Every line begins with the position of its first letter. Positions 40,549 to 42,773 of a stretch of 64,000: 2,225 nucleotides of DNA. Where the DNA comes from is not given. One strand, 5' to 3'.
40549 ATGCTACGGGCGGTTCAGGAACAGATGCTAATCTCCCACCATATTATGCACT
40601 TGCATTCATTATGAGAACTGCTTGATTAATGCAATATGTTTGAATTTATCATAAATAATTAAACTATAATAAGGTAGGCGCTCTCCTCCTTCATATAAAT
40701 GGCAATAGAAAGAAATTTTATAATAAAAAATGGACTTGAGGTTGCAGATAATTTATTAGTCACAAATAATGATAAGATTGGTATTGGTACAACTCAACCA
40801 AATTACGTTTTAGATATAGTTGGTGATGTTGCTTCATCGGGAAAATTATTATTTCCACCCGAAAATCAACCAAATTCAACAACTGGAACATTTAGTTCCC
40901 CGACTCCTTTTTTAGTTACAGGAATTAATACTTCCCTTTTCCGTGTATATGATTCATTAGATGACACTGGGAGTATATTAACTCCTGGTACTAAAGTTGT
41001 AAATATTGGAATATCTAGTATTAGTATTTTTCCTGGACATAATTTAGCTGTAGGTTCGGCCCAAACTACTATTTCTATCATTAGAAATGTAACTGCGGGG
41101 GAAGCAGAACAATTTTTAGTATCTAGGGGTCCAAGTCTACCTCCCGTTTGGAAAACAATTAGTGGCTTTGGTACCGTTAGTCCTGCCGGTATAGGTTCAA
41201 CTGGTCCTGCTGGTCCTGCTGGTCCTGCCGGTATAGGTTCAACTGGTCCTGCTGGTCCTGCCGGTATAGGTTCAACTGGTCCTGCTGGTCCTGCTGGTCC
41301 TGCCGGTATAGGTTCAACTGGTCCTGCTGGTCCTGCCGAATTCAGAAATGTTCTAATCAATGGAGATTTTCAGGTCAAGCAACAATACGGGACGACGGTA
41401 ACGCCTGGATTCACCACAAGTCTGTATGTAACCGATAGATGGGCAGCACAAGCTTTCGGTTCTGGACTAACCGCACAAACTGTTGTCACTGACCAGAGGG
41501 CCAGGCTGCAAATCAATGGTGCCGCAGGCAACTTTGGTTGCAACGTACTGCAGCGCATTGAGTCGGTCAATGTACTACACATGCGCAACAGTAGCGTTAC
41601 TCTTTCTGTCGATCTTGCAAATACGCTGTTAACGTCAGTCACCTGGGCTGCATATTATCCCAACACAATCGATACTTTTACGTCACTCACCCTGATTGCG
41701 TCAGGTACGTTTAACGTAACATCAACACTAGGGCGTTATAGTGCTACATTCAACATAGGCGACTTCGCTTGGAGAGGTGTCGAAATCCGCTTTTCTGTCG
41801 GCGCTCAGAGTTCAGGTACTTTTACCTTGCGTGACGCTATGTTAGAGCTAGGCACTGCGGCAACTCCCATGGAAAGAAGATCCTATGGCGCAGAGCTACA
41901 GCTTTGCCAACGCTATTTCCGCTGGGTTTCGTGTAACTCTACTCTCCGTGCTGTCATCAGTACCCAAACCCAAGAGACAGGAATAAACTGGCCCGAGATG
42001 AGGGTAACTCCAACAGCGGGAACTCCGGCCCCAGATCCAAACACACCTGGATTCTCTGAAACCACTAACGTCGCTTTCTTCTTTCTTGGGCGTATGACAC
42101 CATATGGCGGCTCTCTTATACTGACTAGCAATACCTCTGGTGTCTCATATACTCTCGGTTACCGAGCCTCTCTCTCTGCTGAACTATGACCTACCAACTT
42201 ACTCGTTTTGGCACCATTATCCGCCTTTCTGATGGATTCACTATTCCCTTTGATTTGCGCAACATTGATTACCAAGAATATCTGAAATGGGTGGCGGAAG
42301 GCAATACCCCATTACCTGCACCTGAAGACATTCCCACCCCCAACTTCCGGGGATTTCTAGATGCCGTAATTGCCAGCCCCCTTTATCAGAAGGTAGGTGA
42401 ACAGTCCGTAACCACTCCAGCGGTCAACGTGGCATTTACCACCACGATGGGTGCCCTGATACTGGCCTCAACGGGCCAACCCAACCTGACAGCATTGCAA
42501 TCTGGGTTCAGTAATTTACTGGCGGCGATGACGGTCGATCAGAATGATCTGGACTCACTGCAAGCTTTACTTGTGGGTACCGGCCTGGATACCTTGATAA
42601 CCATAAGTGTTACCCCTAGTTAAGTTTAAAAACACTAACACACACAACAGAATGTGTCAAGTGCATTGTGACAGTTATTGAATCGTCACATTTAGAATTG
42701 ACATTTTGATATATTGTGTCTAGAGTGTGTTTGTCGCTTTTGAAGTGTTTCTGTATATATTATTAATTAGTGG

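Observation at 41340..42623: GC-rich mosaic cassette covering the C-terminal domain of the collagen-like fibre and the downstream 145-aa ORF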

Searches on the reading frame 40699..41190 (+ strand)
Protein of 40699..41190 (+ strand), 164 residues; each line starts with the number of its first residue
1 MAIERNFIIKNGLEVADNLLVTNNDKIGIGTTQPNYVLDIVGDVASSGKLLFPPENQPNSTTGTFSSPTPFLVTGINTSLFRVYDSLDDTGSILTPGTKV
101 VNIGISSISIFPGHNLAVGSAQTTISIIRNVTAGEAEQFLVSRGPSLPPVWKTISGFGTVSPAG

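Call 49: find_related_loci(query=window:40699-41178:+, collection=viral_contigs, flank=8000)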
Query window:40699-41178:+ (160 aa) in viral_contigs; peptide patterns used: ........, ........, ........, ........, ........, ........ (x = any residue, [..] = any of these).
4 stretches matched a pattern, but none encodes a relative of the query by tblastn (E <= 1e-3).

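Call 61: find_homologous_proteins(query=window:40699-41190:+)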
Query window:40699-41190:+: 50 candidates shared short words with the query, none scored E <= 0.001.

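Call 62: find_related_loci(query=window:40699-41178:+, collection=metagenome_contigs, flank=8000)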
Query window:40699-41178:+ (160 aa) in metagenome_contigs; peptide patterns used: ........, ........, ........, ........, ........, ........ (x = any residue, [..] = any of these).
303 stretches matched a pattern, but none encodes a relative of the query by tblastn (E <= 1e-3).
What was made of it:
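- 40699..41178 (+): N-terminal 160 aa of the 496-aa fibre, presumably the part that anchors it to the virion. Its composition is native to the phage. No relatives were found outside the B3 group (calls 49, 61, 62).
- Tried and rejected: Searches with the N-terminal anchor (aa 1-160) found no relatives outside B3/B23 in IMG/VR (call 49), the 5.8-billion-protein set (call 61) or JGI metagenome contigs (call 62).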

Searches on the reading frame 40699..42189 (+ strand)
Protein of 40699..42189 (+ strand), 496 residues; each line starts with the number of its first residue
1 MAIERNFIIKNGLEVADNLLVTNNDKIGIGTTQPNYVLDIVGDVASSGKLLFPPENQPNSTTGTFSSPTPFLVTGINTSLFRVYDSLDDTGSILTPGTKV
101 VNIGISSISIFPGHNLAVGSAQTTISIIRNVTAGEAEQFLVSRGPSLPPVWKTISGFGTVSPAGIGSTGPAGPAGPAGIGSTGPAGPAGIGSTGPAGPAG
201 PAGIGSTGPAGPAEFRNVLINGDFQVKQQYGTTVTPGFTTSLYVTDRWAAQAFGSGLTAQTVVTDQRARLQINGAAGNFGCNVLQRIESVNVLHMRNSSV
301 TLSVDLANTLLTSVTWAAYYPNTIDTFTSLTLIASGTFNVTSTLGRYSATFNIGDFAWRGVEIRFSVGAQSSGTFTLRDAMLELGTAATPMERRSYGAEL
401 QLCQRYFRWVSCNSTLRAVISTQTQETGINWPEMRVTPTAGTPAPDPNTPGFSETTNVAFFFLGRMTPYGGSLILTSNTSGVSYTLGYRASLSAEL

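Call 12: search_protein_families(library=pfam, proteins=[window:40699-42189:+], max_evalue=0.1)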
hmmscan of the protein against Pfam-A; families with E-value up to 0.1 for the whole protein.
window:40699-42189:+ (496 aa): 1 family
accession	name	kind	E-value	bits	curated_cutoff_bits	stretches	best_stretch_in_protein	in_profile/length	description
PF11501.13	bCoV_NSP1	-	0.027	14.7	25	1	343-400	72-129/138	Betacoronavirus replicase NSP1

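Call 13: search_protein_families(library=phrogs, proteins=[window:40699-42189:+], max_evalue=0.01)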
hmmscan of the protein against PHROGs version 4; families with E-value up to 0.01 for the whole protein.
window:40699-42189:+ (496 aa): 5 families
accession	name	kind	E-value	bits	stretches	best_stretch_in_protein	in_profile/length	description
phrog_4492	-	tail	4.6e-47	161.8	1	214-496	790-1096/1096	tail fiber protein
phrog_28838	-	unknown function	5.7e-13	49.3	1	217-430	385-600/661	-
phrog_27782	-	unknown function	7.2e-09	35.8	1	305-460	419-590/644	-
phrog_366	-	tail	4.8e-08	33.8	1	166-238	336-388/474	tail fiber protein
phrog_33894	-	unknown function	0.0036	16.9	1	92-213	369-491/727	-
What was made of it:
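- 41338..41919 (+): Fibre domain A (aa 214-407), a CBM4/22-like beta-sandwich and the probable glycan-binding receptor domain. It is GC3-rich and is a different allele from the one in B3. Matches phrog_4492, tail fibre C-terminus, at E 4.6e-47 (call 13).
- On phrog_4492 (tail fibre protein, C-terminal module): E 4.6e-47, protein residues 214-496 against profile positions 790-1096 of 1096 (call 13).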

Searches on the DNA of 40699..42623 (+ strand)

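Call 4: search_dna_similar(query=window:40699-42623:+, collection=phages, mode=distant)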
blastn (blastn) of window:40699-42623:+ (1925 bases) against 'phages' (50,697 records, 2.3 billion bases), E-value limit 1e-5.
Records with a match: 4; places in all: 6; records where one place covers at least 80% of the query: 0.
Best place of each record, by identity: 90-95% 2; 60-80% 2.
By first word of the organism name: Synechococcus 4.
By host as written in the record: Synechoccus sp. 2; Synechococcus sp. LC16 2.
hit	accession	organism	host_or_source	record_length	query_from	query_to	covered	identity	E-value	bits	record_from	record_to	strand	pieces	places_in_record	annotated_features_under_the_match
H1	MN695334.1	Synechococcus phage B3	Synechoccus sp.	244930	615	1925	68%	92.1%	0e+0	1895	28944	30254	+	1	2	hypothetical protein (x2)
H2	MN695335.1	Synechococcus phage B23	Synechoccus sp.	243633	615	1925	68%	92.1%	0e+0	1895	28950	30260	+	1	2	hypothetical protein (x2)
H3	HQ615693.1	Synechococcus phage S-CRM01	Synechococcus sp. LC16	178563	700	1100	21%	65.4%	3e-10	73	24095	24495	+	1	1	hypothetical protein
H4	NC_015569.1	Synechococcus phage S-CRM01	Synechococcus sp. LC16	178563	700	1100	21%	65.4%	3e-10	73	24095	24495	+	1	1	tail fiber protein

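Call 5: get_annotated_region(hit=H1, flank=6000)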
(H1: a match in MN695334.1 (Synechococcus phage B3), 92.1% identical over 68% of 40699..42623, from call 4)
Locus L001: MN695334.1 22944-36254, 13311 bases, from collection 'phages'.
description: Synechococcus phage B3, complete genome.
organism: Synechococcus phage B3 (NCBI taxid 2674978)
taxonomy: Viruses; Duplodnaviria; Heunggongvirae; Uroviricota; Caudoviricetes; Kyanoviridae
host: Synechoccus sp.; source: -; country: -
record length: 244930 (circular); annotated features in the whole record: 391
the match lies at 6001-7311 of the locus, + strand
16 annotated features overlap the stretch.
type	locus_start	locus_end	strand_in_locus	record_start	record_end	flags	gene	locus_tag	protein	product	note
CDS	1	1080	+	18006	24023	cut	-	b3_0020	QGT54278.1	tail fiber protein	gp20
CDS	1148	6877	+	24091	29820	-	-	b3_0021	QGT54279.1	hypothetical protein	gp21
CDS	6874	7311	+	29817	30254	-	-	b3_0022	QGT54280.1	hypothetical protein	gp22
CDS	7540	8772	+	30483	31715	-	-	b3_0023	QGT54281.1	helicase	gp23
CDS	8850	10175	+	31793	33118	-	-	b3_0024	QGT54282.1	hypothetical protein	gp24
CDS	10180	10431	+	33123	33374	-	-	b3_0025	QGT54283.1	hypothetical protein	gp25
CDS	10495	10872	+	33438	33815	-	-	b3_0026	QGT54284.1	hypothetical protein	gp26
CDS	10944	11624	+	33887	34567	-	-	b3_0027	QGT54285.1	hypothetical protein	gp27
CDS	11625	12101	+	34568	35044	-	-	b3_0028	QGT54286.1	hypothetical protein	gp28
CDS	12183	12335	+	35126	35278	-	-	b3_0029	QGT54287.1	hypothetical protein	gp29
CDS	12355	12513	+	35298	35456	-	-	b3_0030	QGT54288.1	hypothetical protein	gp30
CDS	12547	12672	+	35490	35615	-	-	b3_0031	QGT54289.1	hypothetical protein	gp31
CDS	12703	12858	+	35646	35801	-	-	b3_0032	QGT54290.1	hypothetical protein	gp32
CDS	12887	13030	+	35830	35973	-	-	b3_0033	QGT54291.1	hypothetical protein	gp33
CDS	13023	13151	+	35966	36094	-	-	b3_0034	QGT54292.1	hypothetical protein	gp34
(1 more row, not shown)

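Call 18: get_annotated_region(hit=H4, flank=6000)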
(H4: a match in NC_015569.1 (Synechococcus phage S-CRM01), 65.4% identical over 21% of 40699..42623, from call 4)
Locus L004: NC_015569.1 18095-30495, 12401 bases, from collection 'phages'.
description: Synechococcus phage S-CRM01, complete genome.
organism: Synechococcus phage S-CRM01 (NCBI taxid 1026955)
taxonomy: Viruses; Duplodnaviria; Heunggongvirae; Uroviricota; Caudoviricetes; Kyanoviridae
host: Synechococcus sp. LC16; source: Copco Reservoir, Klamath River; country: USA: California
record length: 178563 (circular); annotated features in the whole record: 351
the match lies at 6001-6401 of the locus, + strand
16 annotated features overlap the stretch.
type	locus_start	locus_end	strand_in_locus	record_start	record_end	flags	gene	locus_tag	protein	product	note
CDS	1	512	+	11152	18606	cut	-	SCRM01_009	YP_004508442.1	structural protein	g9; T4-like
CDS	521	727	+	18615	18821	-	-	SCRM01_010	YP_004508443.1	virion structural protein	g10; T4-like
CDS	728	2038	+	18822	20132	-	-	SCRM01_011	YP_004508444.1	tail collar fiber protein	gp12-like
CDS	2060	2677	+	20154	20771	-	-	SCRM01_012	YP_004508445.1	hypothetical protein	g12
CDS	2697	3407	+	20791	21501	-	-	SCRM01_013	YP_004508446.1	triple helix repeat-containing collagen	triple helix repeat-containg collagen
CDS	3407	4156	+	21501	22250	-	gp88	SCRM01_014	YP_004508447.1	hypothetical secreted protein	g14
CDS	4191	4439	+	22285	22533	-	-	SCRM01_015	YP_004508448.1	hypothetical protein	g15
CDS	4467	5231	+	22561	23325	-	-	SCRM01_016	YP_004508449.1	tail fiber protein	phage tail collar domain-containing protein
CDS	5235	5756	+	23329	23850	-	-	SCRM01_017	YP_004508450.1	tail fiber protein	tail fiber assembly-like protein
CDS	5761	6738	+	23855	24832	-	-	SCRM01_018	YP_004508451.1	tail fiber protein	g18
CDS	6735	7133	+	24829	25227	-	-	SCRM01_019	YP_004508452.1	hypothetical cyanophage protein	g19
CDS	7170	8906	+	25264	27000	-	-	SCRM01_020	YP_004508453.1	tail fiber protein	collagen triple helix repeat protein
CDS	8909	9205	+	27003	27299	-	-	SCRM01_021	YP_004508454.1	hypothetical protein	g21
CDS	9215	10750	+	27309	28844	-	-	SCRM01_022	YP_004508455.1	hypothetical protein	g22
CDS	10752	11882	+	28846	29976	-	-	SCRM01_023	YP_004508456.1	tail fiber protein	collagen triple helix repeat domain protein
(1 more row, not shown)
